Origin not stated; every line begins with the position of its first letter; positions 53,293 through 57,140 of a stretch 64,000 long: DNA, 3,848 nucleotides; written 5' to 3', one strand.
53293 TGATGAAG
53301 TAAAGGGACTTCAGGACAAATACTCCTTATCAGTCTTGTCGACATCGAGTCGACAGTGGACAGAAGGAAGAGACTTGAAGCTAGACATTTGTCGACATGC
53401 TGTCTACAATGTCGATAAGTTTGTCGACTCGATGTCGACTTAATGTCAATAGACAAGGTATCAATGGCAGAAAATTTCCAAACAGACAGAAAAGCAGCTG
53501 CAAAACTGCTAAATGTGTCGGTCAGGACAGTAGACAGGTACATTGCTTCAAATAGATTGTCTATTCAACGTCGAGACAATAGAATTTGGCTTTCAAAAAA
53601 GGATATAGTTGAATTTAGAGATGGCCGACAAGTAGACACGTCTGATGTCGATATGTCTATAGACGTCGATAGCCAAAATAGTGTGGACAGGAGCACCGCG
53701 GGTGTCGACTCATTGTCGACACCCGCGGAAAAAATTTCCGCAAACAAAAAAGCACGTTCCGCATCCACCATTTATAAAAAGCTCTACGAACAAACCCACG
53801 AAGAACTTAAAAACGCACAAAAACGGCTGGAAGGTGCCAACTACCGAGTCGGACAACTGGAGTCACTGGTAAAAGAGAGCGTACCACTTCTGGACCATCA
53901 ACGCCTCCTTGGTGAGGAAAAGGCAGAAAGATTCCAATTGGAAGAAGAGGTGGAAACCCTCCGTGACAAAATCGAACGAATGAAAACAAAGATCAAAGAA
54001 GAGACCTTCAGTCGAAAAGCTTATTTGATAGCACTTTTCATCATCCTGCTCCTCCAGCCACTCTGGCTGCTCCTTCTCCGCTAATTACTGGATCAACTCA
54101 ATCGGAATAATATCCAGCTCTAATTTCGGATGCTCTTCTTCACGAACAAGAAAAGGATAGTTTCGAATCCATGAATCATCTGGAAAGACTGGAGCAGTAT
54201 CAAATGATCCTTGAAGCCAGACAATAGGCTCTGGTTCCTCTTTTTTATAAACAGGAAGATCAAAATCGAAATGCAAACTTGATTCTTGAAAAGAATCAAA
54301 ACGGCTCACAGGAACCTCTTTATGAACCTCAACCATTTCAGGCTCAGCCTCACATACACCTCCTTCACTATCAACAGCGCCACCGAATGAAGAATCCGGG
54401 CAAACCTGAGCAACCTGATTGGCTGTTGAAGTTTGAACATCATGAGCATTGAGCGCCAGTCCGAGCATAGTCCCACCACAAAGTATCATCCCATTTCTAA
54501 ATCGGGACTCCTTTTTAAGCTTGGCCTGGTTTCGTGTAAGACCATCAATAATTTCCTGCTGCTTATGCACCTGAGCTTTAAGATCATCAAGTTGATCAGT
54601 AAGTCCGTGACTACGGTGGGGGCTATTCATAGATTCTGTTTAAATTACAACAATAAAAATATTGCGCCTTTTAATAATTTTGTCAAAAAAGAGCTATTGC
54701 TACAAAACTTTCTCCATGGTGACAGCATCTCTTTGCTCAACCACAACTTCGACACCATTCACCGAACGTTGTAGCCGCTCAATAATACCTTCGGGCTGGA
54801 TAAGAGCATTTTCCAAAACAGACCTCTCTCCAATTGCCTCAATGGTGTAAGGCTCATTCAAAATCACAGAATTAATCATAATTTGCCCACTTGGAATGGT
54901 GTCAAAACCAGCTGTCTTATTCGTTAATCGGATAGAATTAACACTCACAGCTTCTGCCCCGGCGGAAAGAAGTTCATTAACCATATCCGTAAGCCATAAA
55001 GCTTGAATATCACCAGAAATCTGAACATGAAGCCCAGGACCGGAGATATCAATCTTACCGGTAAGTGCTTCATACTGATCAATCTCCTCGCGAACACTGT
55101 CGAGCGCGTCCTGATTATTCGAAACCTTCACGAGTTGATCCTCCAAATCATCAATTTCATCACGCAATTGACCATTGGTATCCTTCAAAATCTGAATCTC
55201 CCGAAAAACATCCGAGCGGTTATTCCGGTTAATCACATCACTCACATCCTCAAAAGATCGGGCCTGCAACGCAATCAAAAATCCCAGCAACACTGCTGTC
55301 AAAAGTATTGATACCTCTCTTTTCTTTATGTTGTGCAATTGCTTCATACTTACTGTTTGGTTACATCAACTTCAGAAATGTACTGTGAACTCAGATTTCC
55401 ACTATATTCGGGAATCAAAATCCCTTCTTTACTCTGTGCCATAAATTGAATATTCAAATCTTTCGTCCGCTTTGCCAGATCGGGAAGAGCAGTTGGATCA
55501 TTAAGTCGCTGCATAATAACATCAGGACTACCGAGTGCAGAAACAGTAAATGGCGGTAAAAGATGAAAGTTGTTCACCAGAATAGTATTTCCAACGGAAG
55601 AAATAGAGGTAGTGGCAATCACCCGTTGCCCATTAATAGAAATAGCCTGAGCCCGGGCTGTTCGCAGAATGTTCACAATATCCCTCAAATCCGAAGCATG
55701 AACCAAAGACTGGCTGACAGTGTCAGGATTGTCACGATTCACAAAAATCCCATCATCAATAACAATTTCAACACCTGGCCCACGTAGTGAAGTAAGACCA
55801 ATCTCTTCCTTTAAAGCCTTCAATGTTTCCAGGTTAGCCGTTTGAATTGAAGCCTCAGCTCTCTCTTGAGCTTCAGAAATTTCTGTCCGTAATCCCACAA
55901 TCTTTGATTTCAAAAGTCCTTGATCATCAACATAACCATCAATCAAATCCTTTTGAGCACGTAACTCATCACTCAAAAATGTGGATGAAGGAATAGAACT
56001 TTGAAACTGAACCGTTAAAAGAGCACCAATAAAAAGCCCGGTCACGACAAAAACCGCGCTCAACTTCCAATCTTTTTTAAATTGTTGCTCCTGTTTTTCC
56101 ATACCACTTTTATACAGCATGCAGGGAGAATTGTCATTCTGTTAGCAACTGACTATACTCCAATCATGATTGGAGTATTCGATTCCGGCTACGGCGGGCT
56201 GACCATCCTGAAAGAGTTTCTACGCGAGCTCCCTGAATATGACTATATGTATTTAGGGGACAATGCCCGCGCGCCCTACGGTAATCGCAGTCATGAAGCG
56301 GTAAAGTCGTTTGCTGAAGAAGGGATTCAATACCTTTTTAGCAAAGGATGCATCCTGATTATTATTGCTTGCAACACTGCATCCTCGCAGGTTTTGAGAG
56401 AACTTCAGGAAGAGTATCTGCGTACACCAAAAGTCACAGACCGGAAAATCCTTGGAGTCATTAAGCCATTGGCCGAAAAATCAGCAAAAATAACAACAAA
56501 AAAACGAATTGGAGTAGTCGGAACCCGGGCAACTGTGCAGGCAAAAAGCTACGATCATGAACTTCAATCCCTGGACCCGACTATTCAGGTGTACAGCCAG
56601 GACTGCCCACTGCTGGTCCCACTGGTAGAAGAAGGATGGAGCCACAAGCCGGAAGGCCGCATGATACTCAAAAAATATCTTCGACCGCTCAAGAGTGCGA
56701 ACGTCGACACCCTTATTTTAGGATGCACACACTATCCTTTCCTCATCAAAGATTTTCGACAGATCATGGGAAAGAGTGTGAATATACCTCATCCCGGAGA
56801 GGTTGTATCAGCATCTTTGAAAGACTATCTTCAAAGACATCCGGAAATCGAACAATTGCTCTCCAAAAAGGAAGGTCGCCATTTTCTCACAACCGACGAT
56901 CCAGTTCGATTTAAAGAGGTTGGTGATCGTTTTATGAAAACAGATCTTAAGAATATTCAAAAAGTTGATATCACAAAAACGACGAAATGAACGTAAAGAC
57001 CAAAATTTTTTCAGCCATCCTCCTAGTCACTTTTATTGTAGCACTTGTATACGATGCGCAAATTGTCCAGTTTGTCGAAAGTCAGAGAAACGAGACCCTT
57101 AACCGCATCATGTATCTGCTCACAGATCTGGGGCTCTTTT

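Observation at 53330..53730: Dense array of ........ palindromes across the promoter and 5' half of a membrane-anchored HTH gene, ending in a perfect 14-bp inverted repeat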

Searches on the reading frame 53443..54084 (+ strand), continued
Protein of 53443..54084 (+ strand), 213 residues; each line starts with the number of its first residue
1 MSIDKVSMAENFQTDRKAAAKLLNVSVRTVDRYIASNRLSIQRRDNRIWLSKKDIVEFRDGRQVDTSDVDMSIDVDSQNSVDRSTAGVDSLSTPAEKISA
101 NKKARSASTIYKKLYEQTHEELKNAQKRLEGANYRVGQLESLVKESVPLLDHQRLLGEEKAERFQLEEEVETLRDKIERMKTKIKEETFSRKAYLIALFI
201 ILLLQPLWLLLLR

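Call 82: search_protein_families(library=pfam, alignment_id=A1, max_evalue=0.05)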
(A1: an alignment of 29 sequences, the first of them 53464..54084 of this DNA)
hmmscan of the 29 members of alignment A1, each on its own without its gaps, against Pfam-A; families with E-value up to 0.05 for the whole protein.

A. member 1, window:53464-54084:+ (206 aa): 6 families
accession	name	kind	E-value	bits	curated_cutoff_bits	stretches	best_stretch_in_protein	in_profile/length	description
PF12728.13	HTH_17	-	1.5e-05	25.6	27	1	11-54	6-49/51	Helix-turn-helix domain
PF00376.29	MerR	-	0.0013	19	28.2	1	11-42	4-36/38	MerR family regulatory protein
PF04012.17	PspA_IM30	-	0.011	15.8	33.9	1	86-181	49-132/220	PspA/IM30 family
PF15619.11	Lebercilin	-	0.018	15.1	34.3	1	109-180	120-189/193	Ciliary protein causing Leber congenital amaurosis disease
PF13551.12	HTH_29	-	0.035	14.6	28.1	0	10-28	16-34/64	Winged helix-turn helix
PF13384.12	HTH_23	-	0.041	14.2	24.6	0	10-27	21-38/50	Homeodomain-like domain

B. families by the number of members that match (of 29 scanned): 31 families (the first 25 are shown)
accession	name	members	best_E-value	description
PF12728.13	HTH_17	27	3.2e-06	Helix-turn-helix domain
PF00376.29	MerR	15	0.00011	MerR family regulatory protein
PF19111.5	DUF5798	3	0.0017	Family of unknown function (DUF5798)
PF05335.18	DUF745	3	0.0079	Protein of unknown function (DUF745)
PF12352.13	V-SNARE_C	2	0.0021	Snare region anchored in the vesicle membrane C-terminus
PF03902.18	Gal4_dimer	2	0.0079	Gal4-like dimerisation domain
PF16888.10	YwqH-like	2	0.015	YwqH-like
PF13384.12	HTH_23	2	0.026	Homeodomain-like domain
PF24922.1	ACBP4_C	1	0.00045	Acyl-CoA-binding domain-containing protein 4-6, C-terminal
PF13093.11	FTA4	1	0.00063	Kinetochore complex Fta4 of Sim4 subunit, or CENP-50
PF15346.11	ARGLU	1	0.0027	Arginine and glutamate-rich 1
PF03245.18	Phage_lysis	1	0.0084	Bacteriophage Rz lysis protein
PF00846.24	Hanta_nucleocap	1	0.01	Hantavirus nucleocapsid protein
PF04012.17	PspA_IM30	1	0.011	PspA/IM30 family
PF25078.1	DUF7801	1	0.012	Domain of unknown function (DUF7801)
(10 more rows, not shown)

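Call 87: search_dna_similar(query=window:53464-54084:+, collection=plasmids, mode=protein, max_evalue=0.01, max_rows=10)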
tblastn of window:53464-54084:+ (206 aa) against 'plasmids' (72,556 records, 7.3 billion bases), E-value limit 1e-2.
No match.

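Call 88: search_dna_similar(query=window:53464-54084:+, collection=phages, mode=protein, max_evalue=0.01, max_rows=10)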
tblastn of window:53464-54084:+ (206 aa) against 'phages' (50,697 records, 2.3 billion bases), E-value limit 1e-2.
No match.

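Call 89: search_protein_families(library=padloc, proteins=[window:53464-54084:+], max_evalue=0.01)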
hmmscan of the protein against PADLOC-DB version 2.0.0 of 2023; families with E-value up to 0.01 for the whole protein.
window:53464-54084:+ (206 aa): 3 families
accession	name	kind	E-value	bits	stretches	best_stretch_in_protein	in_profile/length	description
PDLC04133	mad1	-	2.3e-06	25.8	1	10-54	9-53/60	mads_1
PDLC03860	LmuB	-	0.0084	12.7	0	106-181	326-403/565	-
PDLC00581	JetC3|JetC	-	0.0096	11.7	0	33-181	748-896/1473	DUF3584 domain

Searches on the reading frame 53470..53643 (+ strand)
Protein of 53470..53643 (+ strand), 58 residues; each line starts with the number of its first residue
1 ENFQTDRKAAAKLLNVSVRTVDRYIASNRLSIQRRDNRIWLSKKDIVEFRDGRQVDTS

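Call 45: search_solved_structures(query=A2, max_evalue=10, show_alignments=4)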
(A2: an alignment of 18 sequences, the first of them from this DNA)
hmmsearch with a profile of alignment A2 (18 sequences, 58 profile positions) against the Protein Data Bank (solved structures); distinct sequences matched with E-value up to 10: 3.
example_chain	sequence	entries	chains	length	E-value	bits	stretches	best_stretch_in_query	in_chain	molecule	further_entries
4j2n_A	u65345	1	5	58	0.16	14.9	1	13-38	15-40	Gp37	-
5i41_B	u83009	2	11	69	0.79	12.7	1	14-35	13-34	Chromosome-anchoring protein RacA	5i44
10lm_a1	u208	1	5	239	0.84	12.6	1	18-28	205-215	LEPBI_I3081 protein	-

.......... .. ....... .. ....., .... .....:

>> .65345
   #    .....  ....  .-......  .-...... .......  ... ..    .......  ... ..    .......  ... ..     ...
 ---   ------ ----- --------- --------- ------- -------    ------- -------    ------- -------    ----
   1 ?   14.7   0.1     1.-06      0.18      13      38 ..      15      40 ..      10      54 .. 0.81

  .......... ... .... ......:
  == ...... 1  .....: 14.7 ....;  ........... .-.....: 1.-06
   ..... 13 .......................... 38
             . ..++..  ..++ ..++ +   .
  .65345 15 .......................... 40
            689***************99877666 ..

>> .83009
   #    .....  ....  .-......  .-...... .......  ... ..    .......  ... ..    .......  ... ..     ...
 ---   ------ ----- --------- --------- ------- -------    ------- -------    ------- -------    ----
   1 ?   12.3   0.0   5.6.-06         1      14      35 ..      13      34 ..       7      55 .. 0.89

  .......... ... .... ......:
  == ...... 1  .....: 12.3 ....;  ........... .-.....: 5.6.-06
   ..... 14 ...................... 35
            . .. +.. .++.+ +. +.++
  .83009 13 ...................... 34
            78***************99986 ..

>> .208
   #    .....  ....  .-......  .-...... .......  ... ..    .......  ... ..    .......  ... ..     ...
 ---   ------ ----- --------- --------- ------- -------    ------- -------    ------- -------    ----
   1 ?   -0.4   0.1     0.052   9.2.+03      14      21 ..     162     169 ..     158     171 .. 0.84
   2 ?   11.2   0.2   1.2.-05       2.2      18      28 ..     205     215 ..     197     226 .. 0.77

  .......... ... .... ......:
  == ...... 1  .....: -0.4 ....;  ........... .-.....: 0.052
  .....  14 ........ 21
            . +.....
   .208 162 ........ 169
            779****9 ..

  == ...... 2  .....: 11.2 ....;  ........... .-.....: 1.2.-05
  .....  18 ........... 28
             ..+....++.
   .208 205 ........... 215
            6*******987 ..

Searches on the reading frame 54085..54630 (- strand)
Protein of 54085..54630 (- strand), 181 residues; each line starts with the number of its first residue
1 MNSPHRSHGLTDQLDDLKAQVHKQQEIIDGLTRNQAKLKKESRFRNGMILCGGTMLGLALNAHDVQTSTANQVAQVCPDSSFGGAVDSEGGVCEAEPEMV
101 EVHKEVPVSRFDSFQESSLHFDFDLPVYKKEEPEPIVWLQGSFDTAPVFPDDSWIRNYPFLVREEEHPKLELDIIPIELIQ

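Call 6: search_protein_families(library=pfam, proteins=[window:54085-54630:-], max_evalue=0.01)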
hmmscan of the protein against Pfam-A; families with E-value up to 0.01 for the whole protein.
window:54085-54630:- (181 aa): 0 families

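Call 46: search_protein_families(library=ncbifam, proteins=[window:54085-54630:-], max_evalue=0.1)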
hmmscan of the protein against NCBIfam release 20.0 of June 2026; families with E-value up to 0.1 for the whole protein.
window:54085-54630:- (181 aa): 1 family
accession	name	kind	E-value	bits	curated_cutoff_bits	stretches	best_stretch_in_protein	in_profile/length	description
TIGR04211.1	SH3_and_anchor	equivalog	0.019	14.6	65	1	9-61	129-185/198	TIGR04211 family SH3 domain-containing protein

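Call 89: search_protein_families(library=padloc, proteins=[window:54085-54630:-], max_evalue=0.01)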
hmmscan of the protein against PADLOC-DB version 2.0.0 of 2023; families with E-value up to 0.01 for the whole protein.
window:54085-54630:- (181 aa): 0 families

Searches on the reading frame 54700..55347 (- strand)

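Call 6: search_protein_families(library=pfam, proteins=[window:54700-55347:-], max_evalue=0.01)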
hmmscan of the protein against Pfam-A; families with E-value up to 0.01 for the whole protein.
window:54700-55347:- (215 aa): 1 family
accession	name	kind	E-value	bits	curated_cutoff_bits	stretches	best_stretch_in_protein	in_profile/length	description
PF05949.17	DUF881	-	4.2e-23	82.3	25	1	88-213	1-135/146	Bacterial protein of unknown function (DUF881)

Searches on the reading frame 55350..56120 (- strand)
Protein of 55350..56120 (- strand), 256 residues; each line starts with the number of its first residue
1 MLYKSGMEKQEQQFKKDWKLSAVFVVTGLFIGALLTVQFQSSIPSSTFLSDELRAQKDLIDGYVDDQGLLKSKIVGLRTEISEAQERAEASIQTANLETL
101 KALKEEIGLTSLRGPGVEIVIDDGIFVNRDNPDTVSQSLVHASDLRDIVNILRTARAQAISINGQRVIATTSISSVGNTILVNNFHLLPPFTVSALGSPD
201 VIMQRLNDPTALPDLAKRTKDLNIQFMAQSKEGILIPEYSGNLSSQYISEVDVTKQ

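Call 6: search_protein_families(library=pfam, proteins=[window:55350-56120:-], max_evalue=0.01)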
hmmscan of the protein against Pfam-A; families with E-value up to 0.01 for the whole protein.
window:55350-56120:- (256 aa): 1 family
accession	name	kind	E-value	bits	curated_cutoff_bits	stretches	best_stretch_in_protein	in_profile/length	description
PF05949.17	DUF881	-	3.1e-35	121.6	25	1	100-248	2-145/146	Bacterial protein of unknown function (DUF881)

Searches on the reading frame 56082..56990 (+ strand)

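Call 6: search_protein_families(library=pfam, proteins=[window:56082-56990:+], max_evalue=0.01)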
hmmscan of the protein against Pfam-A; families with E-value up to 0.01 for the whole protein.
window:56082-56990:+ (302 aa): 1 family
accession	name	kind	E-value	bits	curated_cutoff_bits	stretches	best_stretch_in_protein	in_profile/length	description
PF01177.27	Asp_Glu_race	-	4.1e-15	56.6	31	1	50-231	25-198/211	Asp/Glu/Hydantoin racemase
